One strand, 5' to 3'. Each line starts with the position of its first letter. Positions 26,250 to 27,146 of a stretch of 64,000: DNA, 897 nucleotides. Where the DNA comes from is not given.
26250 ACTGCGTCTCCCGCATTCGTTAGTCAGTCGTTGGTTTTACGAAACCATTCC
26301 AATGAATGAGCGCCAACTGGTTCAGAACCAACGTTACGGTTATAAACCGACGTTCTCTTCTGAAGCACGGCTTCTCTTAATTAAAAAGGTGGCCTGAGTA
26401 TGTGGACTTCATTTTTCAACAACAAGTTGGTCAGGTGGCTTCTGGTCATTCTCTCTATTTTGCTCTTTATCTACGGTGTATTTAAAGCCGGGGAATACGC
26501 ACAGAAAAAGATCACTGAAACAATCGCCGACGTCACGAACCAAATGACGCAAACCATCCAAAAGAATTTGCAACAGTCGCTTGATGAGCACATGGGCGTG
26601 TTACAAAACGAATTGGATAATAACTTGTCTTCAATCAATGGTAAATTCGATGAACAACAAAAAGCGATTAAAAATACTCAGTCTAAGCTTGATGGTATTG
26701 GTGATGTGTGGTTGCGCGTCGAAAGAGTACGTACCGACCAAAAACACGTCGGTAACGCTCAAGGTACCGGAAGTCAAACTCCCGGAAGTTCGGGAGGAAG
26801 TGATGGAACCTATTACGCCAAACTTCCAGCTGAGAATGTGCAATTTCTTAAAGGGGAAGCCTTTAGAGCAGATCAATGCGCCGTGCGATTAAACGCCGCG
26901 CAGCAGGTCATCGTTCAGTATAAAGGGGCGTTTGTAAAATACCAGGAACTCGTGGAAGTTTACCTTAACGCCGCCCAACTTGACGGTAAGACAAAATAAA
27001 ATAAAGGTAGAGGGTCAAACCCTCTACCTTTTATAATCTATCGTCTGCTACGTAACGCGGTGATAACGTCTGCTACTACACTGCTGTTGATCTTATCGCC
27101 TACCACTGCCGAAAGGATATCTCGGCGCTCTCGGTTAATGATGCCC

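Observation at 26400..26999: Rz/Rz1-like embedded spanin pair sitting inside the tail-fibre block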

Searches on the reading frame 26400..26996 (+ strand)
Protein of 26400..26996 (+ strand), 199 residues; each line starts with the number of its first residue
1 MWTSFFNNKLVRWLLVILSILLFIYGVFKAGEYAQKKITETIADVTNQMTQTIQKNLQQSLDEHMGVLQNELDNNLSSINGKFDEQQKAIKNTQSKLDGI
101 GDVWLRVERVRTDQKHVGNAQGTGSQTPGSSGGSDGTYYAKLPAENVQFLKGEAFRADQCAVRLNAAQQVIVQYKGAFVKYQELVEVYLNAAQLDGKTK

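Call 4: search_protein_families(library=pfam, proteins=[window:26400-26996:+], max_evalue=0.01)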
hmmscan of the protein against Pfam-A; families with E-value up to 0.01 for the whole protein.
window:26400-26996:+ (199 aa): 1 family
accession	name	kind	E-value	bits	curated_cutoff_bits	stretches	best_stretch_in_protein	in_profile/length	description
PF04108.17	ATG17_like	-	0.0015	18.5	43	1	36-117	140-213/355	Autophagy protein ATG17-like domain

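Call 5: search_protein_families(library=phrogs, proteins=[window:26400-26996:+], max_evalue=0.01)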
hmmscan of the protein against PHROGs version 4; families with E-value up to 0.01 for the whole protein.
window:26400-26996:+ (199 aa): 4 families
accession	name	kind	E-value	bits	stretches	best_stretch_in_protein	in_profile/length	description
phrog_37839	-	unknown function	4.6e-39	135.4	1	16-191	20-198/207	-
phrog_2466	-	lysis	8.5e-06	26.6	1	14-173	6-165/172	Rz-like spanin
phrog_1009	-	unknown function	0.0031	18.6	1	14-93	18-95/103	-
phrog_2220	-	unknown function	0.0083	15.7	1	3-95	698-792/850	-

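Call 9: search_dna_similar(query=window:26400-26996:+, collection=phages, mode=protein, max_rows=60, max_evalue=0.001)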
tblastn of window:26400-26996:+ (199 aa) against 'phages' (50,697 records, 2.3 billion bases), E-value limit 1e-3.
Records with a match: 21; places in all: 21; records where one place covers at least 80% of the query: 21.
Best place of each record, by identity: >=99% 4; 95-99% 4; 60-80% 3; <60% 10.
By first word of the organism name: Serratia 15; Klebsiella 5; Pectobacterium 1.
By host as written in the record: Klebsiella pneumoniae 7; Serratia marcescens 3; Klebsiella pneumoniae K6592 2; Serratia marcescens D1 2; Serratia marcescens wk2050 2; Serratia marcescens LVF3 2; Klebsiella pneumoniae LKP303 1; - 1; and 1 more.
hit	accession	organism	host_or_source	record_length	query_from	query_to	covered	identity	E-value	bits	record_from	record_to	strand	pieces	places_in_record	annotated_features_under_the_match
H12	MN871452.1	Serratia phage KpZh_1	Klebsiella pneumoniae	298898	1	199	100%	99.5%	3e-116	368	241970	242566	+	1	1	record has no annotation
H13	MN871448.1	Serratia phage KpSz_1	Klebsiella pneumoniae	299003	1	199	100%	99.5%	3e-116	368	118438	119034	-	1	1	record has no annotation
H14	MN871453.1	Serratia phage KpZh_LPS_45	Klebsiella pneumoniae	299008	1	199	100%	99.5%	3e-116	368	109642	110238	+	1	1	record has no annotation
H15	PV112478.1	Klebsiella phage LPKP23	Klebsiella pneumoniae LKP303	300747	1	199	100%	99.5%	3e-116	368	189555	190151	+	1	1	hypothetical protein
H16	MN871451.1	Serratia phage KpYy_2_45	Klebsiella pneumoniae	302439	1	199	100%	99.0%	1e-115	367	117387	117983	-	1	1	record has no annotation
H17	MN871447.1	Serratia phage KpLz_1_41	Klebsiella pneumoniae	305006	1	199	100%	99.0%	1e-115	367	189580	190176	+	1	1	record has no annotation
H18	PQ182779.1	Klebsiella phage vB_kp_MJ359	Klebsiella pneumoniae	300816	1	199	100%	99.0%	2e-115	366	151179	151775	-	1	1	Rz-like spanin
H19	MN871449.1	Serratia phage KpXa_1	Klebsiella pneumoniae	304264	1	199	100%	98.5%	2e-114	363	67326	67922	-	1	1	record has no annotation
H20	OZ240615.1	Klebsiella phage vB_KpM_Centimanus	-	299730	1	199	100%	68.3%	3e-70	236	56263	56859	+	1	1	hypothetical protein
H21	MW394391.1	Klebsiella phage vB_KpM_FBKp24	Klebsiella pneumoniae K6592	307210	1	199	100%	68.3%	5e-70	236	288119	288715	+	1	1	putative spanin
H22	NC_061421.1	Klebsiella phage vB_KpM_FBKp24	Klebsiella pneumoniae K6592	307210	1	199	100%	68.3%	5e-70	236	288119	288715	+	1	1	putative spanin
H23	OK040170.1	Serratia phage BUCT660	Serratia marcescens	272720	13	193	91%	42.5%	3e-32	127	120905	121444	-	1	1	i-spanin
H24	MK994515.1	Serratia phage Moabite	Serratia marcescens D1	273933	13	193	91%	42.5%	3e-32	127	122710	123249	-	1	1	i-spanin | o-spanin | ribosome_binding_site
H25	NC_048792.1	Serratia phage Moabite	Serratia marcescens D1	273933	13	193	91%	42.5%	3e-32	127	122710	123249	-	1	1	i-spanin | o-spanin | ribosome_binding_site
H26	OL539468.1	Serratia phage vB_SmaM_Haymo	Serratia marcescens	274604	13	193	91%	42.5%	3e-32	127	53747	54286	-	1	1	hypothetical protein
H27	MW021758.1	Serratia phage vB_SmaM_Yaphecito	Serratia marcescens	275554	13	193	91%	42.5%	3e-32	127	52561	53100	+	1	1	putative i-spanin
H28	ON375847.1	Pectobacterium phage vB_ParM-25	Pectobacterium aroidearum strain MO46a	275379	13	193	91%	42.0%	3e-32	127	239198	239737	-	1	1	hypothetical protein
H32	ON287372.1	Serratia phage vB_SmaS-Totoro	Serratia marcescens LVF3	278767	13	193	91%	40.9%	1e-32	129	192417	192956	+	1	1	hypothetical protein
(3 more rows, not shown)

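Call 10: get_annotated_region(hit=H24, flank=8000)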
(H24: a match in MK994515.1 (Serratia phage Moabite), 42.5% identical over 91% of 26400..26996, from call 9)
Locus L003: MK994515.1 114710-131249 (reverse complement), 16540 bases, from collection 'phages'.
description: Serratia phage Moabite, complete genome.
organism: Serratia phage Moabite (NCBI taxid 2587814)
taxonomy: Viruses; Duplodnaviria; Heunggongvirae; Uroviricota; Caudoviricetes; Moabitevirus; Moabitevirus moabite
host: Serratia marcescens D1; source: mixed swine farm samples; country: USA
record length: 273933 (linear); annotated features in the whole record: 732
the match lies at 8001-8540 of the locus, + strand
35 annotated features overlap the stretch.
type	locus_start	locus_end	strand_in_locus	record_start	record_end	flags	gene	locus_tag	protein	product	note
CDS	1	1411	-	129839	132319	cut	-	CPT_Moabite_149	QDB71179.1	RecN-like DNA repair protein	HHPred match to PDB 4AD8_A DNA REPAIR PROTEIN RECN of D. radiodurans with 100 probability, and other SMC proteins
regulatory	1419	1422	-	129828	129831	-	-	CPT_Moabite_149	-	ribosome_binding_site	CPT_Moabite_149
regulatory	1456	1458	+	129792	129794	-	-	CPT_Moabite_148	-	ribosome_binding_site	CPT_Moabite_148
CDS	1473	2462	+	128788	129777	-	-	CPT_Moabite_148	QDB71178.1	virion-associated protein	BLAST hit to phiKZ164 protein shown by mass spec to be in virion, PMID: 22429790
regulatory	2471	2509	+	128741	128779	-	-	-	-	terminator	-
CDS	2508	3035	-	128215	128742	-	-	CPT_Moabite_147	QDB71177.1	hypothetical protein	-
regulatory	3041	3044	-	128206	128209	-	-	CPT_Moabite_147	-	ribosome_binding_site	CPT_Moabite_147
CDS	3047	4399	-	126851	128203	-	-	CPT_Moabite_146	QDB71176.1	virion-associated protein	BLAST hit to phiKZ131 protein shown by mass spec to be in virion, PMID: 22429790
regulatory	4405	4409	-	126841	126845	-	-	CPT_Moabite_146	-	ribosome_binding_site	CPT_Moabite_146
CDS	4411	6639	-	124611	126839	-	-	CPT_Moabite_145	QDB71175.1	tail fiber protein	HHPred match to PDB 5LYE_A Gp12 of phage T2 (which is T4 short tail fiber protein gp12) with 92 probability; BLAST hit ...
regulatory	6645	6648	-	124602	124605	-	-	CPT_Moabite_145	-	ribosome_binding_site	CPT_Moabite_145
regulatory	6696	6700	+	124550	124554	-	-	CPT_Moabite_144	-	ribosome_binding_site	CPT_Moabite_144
CDS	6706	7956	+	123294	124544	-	-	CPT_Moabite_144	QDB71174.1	virion-associated protein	BLAST hit to phiKZ130 protein shown by mass spec to be in virion, PMID: 22429790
regulatory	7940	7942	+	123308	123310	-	-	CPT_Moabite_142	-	ribosome_binding_site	CPT_Moabite_142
CDS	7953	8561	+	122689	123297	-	-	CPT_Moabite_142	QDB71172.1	i-spanin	BLAST hit to Phage PY54 Yersinia phage o-spanin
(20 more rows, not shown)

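Call 11: get_annotated_region(hit=H27, flank=6000)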
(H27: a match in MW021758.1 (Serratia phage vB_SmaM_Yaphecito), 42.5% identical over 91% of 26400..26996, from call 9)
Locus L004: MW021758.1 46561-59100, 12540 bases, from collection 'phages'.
description: Serratia phage vB_SmaM_Yaphecito, complete genome.
organism: Serratia phage vB_SmaM_Yaphecito (NCBI taxid 2777368)
taxonomy: Viruses; Duplodnaviria; Heunggongvirae; Uroviricota; Caudoviricetes; Moabitevirus; Moabitevirus moabite
host: Serratia marcescens; source: raw sewage; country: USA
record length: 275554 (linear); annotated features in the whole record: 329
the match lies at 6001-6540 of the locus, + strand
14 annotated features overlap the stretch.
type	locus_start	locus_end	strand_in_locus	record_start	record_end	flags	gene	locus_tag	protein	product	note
CDS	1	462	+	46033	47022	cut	-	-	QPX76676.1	putative virion-associated protein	gp45; GP_45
CDS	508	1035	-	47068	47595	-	-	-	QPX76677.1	hypothetical protein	gp46; GP_46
CDS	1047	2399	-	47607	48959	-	-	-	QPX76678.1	putative virion-associated protein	gp47; GP_47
CDS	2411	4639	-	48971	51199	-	-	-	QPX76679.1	putative tail fiber protein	gp48; GP_48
CDS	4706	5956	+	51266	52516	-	-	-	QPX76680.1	putative virion structural protein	gp49; GP_49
CDS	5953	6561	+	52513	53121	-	-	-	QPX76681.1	putative i-spanin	gp50; GP_50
CDS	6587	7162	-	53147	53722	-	-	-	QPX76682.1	hypothetical protein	gp51; GP_51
CDS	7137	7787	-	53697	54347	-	-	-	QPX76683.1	putative thymidylate kinase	gp52; GP_52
CDS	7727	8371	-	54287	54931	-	-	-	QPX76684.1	putative RuvC-like resolvase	gp53; GP_53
CDS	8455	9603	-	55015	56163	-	-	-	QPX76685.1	hypothetical protein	gp54; GP_54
CDS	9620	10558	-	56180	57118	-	-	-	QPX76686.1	putative virion-associated protein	gp55; GP_55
CDS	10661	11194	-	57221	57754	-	-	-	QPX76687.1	hypothetical protein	gp56; GP_56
CDS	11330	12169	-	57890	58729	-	-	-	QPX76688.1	putative virion structural protein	gp57; GP_57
CDS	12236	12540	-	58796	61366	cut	-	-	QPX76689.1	putative virion-associated protein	gp58; GP_58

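Call 30: find_homologous_proteins(query=window:26400-26996:+, max_evalue=0.001)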
Query window:26400-26996:+ (199 aa): 8 proteins with E <= 0.001 among 82 candidates.
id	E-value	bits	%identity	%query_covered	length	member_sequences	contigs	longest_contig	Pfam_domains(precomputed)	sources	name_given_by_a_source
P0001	5.7e-125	432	99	100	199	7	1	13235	-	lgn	-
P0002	8.2e-84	298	68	100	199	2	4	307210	-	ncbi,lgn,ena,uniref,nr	ncbi:putative spanin [Klebsiella phage vB_KpM_FBKp24]|uniref:Putative spanin n=1 Tax=Klebsiella phag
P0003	3.8e-82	293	66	100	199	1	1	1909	-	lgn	-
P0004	5.7e-82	292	69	100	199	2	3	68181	-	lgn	-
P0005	1.1e-58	216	52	97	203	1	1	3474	-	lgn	-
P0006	6.1e-56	207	49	96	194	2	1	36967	-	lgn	-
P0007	3.7e-39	153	43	91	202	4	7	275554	-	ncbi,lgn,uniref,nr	ncbi:i-spanin [Serratia phage Moabite]|uniref:I-spanin n=2 Tax=Moabitevirus moabite TaxID=2846181 Re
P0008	3.7e-37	146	41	91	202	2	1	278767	-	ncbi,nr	ncbi:hypothetical protein TOTORO_02570 [Serratia phage vB_SmaS-Totoro]|nr:hypothetical protein TOTOR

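Call 32: find_encoding_contigs(protein=P0006, flank=6000, max_places=2)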
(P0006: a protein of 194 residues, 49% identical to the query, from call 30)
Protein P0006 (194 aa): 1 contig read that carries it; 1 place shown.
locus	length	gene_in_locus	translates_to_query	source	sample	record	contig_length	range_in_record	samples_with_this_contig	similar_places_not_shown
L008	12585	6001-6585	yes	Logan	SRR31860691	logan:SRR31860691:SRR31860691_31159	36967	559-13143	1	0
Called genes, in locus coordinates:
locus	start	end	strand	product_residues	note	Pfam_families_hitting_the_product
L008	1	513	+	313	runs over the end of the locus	PF18946:Apex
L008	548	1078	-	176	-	-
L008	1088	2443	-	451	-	-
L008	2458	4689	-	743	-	-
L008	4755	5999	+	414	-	-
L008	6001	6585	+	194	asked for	-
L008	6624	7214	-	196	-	-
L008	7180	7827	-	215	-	PF02223:Thymidylate_kin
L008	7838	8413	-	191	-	-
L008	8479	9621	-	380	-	PF25613:DUF7941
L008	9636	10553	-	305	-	PF23838:DUF7208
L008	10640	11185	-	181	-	PF25613:DUF7941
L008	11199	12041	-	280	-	PF25613:DUF7941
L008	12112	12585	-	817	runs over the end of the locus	-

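Call 33: find_encoding_contigs(protein=P0005, flank=4000, max_places=2)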
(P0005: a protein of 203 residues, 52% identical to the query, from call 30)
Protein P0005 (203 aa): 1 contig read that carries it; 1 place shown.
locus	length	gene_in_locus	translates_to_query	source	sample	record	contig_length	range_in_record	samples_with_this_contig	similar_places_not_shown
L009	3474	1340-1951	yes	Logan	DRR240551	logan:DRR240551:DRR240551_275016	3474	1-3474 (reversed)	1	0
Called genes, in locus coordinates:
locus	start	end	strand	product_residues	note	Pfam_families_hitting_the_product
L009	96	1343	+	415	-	-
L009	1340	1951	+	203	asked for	-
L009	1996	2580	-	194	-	-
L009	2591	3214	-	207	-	PF02223:Thymidylate_kin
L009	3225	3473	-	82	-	?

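Call 34: find_encoding_contigs(protein=P0004, flank=3000, max_places=1)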
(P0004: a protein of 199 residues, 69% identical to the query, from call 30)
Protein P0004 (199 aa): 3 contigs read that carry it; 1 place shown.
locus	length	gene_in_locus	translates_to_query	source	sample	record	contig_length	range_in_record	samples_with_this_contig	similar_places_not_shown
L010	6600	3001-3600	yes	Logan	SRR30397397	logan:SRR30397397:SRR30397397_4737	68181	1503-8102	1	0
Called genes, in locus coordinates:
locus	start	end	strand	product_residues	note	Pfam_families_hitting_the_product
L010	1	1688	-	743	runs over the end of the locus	-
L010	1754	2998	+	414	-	-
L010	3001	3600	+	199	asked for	-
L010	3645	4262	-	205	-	-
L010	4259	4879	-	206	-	PF02223:Thymidylate_kin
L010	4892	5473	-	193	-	-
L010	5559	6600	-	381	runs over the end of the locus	PF25613:DUF7941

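Call 35: get_annotated_region(hit=H32, flank=3000)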
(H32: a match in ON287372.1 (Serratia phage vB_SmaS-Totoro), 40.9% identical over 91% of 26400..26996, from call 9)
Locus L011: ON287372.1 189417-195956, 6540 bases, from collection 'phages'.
description: Serratia phage vB_SmaS-Totoro, complete genome.
organism: Serratia phage vB_SmaS-Totoro (NCBI taxid 2943840)
taxonomy: Viruses; Duplodnaviria; Heunggongvirae; Uroviricota; Caudoviricetes; Moabitevirus
host: Serratia marcescens LVF3; source: sewage; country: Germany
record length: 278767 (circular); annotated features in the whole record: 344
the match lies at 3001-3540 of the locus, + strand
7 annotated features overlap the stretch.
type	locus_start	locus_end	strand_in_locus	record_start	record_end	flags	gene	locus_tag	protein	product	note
CDS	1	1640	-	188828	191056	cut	-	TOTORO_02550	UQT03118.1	short tail fiber protein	-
CDS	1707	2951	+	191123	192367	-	-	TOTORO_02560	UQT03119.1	putative virion structural protein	-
CDS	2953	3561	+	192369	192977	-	-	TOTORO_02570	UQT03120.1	hypothetical protein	-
CDS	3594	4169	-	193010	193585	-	-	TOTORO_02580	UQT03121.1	hypothetical protein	-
CDS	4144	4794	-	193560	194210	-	-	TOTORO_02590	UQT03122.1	dTMP kinase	-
CDS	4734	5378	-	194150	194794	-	-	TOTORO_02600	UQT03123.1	ribonuclease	-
CDS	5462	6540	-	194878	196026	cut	-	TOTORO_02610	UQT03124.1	hypothetical protein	-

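Call 36: get_annotated_region(hit=H28, flank=3000)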
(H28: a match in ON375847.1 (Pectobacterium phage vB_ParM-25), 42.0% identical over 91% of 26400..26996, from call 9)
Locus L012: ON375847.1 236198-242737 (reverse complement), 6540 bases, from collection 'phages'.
description: Pectobacterium phage vB_ParM-25, complete genome.
organism: Pectobacterium phage vB_ParM-25 (NCBI taxid 2939654)
taxonomy: Viruses; Duplodnaviria; Heunggongvirae; Uroviricota; Caudoviricetes; Moabitevirus
host: Pectobacterium aroidearum strain MO46a; source: pooled cabbage tissues; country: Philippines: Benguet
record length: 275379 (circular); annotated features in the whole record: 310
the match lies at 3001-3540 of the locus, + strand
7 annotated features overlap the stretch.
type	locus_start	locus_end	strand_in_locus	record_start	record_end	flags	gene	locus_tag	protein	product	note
CDS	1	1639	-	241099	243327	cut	-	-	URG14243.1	virion structural protein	-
CDS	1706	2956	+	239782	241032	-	-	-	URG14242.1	hypothetical protein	-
CDS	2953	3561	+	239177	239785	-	-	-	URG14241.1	hypothetical protein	-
CDS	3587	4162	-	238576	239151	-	-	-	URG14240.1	hypothetical protein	-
CDS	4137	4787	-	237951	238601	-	-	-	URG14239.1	thymidine kinase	-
CDS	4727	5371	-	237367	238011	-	-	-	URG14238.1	RuvC-like Holliday junction resolvase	-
CDS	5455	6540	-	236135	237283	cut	-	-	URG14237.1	virion structural protein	-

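Call 69: search_protein_families(library=pfam, proteins=[window:26400-26996:+, L003:7953-8558:+], max_evalue=5)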
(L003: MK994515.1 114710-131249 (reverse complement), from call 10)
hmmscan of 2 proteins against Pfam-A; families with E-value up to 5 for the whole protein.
window:26400-26996:+ (199 aa): 6 families
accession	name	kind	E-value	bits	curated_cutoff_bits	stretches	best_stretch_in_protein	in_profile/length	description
PF04108.17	ATG17_like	-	0.0015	18.5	43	1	36-117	140-213/355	Autophagy protein ATG17-like domain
PF07889.17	DUF1664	-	0.037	14.5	34.6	1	48-115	41-104/124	Protein of unknown function (DUF1664)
PF14362.11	DUF4407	-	0.068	12.9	31.3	1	35-99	106-170/297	Domain of unknown function (DUF4407)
PF19994.4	GASH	-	0.075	12.7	27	1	36-95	192-243/398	GTPase-associated system helical domain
PF25082.1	GIPC1_GH2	-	0.14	13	27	1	40-91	13-64/91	GIPC1-3 GH2 domain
PF06320.18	GCN5L1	-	0.41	11.3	23.9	1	32-110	17-97/114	GCN5-like protein 1 (GCN5L1)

L003:7953-8558:+ (202 aa): 6 families
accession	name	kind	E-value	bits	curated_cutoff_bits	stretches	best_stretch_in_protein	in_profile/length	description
PF18989.5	DUF5722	-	0.041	13.2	30.5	1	24-91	311-377/393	Family of unknown function (DUF5722)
PF04513.17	Baculo_PEP_C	-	0.049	14.1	38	1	35-103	29-99/140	Baculovirus polyhedron envelope protein, PEP, C terminus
PF24627.1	PUMA_CC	-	0.052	14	30.1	1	82-103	33-54/74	PUMA coiled-coil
PF14163.11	SieB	-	0.056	13.5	26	1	7-59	24-80/147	Super-infection exclusion protein B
PF14362.11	DUF4407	-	0.089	12.5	31.3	1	40-197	107-216/297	Domain of unknown function (DUF4407)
PF06705.16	SF-assemblin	-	0.096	12.5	30.6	1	32-100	44-114/247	SF-assemblin/beta giardin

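Call 70: search_protein_families(library=ncbifam, proteins=[window:26400-26996:+], max_evalue=5)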
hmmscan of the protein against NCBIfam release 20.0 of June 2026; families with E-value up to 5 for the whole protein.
window:26400-26996:+ (199 aa): 6 families
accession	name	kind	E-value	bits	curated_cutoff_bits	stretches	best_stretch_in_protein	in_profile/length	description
NF012015.1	PRK15471.1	equivalog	0.0027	16.8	267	1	28-81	138-191/325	LPS O-antigen chain length determinant protein WzzB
NF037978.1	T2SS_GspB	equivalog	0.0036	17.6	100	1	9-75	7-72/179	type II secretion system assembly factor GspB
NF033914.0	antiphage_ZorA_1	subfamily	0.0044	15.4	190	1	33-102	428-496/619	anti-phage ZorAB system protein ZorA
NF041670.1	GvpQ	equivalog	0.011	15.9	100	1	33-93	18-79/137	gas vesicle protein GvpQ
NF002760.0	PRK02816.1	equivalog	0.016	14.6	206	1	41-108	7-74/243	phycocyanobilin:ferredoxin oxidoreductase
NF010718.0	PRK14120.1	equivalog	0.094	12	366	1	87-124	62-100/249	phosphoglyceromutase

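Call 74: find_homologous_proteins(query=A2, max_evalue=1)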
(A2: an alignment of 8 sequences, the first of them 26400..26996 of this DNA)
Query A2 (8 sequences) (199 aa, profile of the alignment): 20 proteins with E <= 1 among 3759 candidates.
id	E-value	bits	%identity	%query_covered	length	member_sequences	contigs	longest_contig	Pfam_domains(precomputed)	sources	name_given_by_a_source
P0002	1.1e-102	360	68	100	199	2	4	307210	-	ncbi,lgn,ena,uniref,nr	ncbi:putative spanin [Klebsiella phage vB_KpM_FBKp24]|uniref:Putative spanin n=1 Tax=Klebsiella phag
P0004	1.7e-101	356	69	100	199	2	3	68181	-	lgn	-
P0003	1.5e-100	353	66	100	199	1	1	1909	-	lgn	-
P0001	6.0e-98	345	99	100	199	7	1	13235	-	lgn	-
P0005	7.0e-93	328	52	97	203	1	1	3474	-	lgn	-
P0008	5.3e-89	315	41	91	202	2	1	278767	-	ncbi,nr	ncbi:hypothetical protein TOTORO_02570 [Serratia phage vB_SmaS-Totoro]|nr:hypothetical protein TOTOR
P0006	8.2e-89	315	49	96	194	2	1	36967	-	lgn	-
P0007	1.6e-87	311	43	91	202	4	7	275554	-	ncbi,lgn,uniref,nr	ncbi:i-spanin [Serratia phage Moabite]|uniref:I-spanin n=2 Tax=Moabitevirus moabite TaxID=2846181 Re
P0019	1.4e-76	275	58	79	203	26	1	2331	-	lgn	-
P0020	8.4e-75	269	49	96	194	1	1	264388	-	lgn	-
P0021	3.5e-70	254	42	92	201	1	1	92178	-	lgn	-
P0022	1.6e-68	249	43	96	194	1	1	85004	-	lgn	-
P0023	2.3e-63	232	44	97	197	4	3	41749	-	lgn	-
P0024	5.1e-63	231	41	83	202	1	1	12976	-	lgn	-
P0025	6.8e-63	230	44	94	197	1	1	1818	-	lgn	-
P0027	2.8e-55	205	41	96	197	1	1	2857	PF14362.12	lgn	-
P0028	5.2e-51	191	41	95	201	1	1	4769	-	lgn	-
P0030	1.8e-37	147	29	99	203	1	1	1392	-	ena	-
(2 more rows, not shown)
